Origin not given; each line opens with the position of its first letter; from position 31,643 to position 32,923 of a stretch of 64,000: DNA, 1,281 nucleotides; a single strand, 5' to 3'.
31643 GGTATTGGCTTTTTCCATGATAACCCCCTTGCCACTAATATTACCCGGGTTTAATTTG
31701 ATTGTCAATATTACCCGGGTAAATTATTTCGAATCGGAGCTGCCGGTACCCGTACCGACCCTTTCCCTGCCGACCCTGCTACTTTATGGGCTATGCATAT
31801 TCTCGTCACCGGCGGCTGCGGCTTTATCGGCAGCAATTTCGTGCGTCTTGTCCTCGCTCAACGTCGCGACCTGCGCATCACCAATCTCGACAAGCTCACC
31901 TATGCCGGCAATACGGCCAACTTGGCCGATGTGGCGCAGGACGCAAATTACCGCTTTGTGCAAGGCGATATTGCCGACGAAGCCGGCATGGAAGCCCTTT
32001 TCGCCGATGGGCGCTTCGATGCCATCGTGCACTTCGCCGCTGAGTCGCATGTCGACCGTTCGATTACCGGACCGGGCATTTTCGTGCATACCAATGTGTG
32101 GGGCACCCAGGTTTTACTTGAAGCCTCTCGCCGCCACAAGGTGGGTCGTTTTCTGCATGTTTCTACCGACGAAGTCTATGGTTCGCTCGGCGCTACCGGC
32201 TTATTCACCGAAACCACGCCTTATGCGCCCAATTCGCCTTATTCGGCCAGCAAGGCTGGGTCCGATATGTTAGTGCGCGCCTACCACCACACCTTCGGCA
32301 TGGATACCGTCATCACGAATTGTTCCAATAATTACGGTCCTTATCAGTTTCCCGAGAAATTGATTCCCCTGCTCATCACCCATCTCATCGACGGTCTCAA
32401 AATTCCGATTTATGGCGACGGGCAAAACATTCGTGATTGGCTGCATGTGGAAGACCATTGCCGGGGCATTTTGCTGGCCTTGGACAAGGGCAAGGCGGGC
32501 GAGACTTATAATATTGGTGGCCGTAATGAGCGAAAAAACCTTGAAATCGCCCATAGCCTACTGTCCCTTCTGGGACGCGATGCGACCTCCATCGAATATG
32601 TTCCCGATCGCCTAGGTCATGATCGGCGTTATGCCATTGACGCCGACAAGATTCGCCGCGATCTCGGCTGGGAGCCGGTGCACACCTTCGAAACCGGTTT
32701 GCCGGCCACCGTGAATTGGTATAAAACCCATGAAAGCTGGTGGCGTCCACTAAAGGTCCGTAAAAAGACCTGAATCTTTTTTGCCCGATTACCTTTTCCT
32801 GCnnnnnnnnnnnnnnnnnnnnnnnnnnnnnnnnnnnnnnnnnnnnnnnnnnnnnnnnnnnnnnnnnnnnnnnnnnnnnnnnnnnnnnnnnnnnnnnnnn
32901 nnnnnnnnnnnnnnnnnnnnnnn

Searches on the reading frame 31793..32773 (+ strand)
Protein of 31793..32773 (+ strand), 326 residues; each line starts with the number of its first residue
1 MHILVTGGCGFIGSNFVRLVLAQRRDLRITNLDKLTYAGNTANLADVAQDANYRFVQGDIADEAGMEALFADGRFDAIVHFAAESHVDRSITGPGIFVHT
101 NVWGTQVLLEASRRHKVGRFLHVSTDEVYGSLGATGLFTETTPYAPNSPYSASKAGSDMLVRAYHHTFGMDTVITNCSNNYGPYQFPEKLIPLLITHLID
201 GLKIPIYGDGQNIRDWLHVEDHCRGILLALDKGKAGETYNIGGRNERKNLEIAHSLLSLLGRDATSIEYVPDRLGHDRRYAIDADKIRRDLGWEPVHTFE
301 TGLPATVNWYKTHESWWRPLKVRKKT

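Call 35: search_protein_families(library=pfam, proteins=[window:31793-32773:+], max_evalue=0.001)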
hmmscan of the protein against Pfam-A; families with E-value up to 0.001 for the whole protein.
window:31793-32773:+ (326 aa): 8 families
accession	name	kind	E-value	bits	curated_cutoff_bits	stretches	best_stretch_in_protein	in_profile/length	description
PF16363.11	GDP_Man_Dehyd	-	6.5e-87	292.5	27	1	4-303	1-329/332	GDP-mannose 4,6 dehydratase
PF01370.27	Epimerase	-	1.9e-70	237.4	20.9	1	3-242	1-240/240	NAD dependent epimerase/dehydratase family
PF01073.25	3Beta_HSD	-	3e-19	69.6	22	1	4-230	1-229/280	3-beta hydroxysteroid dehydrogenase/isomerase family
PF02719.21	Polysacc_synt_2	-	6.7e-18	65.3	20.2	1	3-261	1-248/293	Polysaccharide biosynthesis protein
PF04321.23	RmlD_sub_bind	-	9.6e-15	54.8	27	1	1-167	1-142/287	RmlD substrate binding domain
PF07993.18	NAD_binding_4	-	1.7e-10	40.9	20.1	1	5-179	1-206/258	Male sterility protein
PF13460.12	NAD_binding_10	-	5.4e-06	26.8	27.2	1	7-162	1-132/184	NAD(P)H-binding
PF00106.31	adh_short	-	1.1e-05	25.5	26.6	0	142-177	141-176/195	short chain dehydrogenase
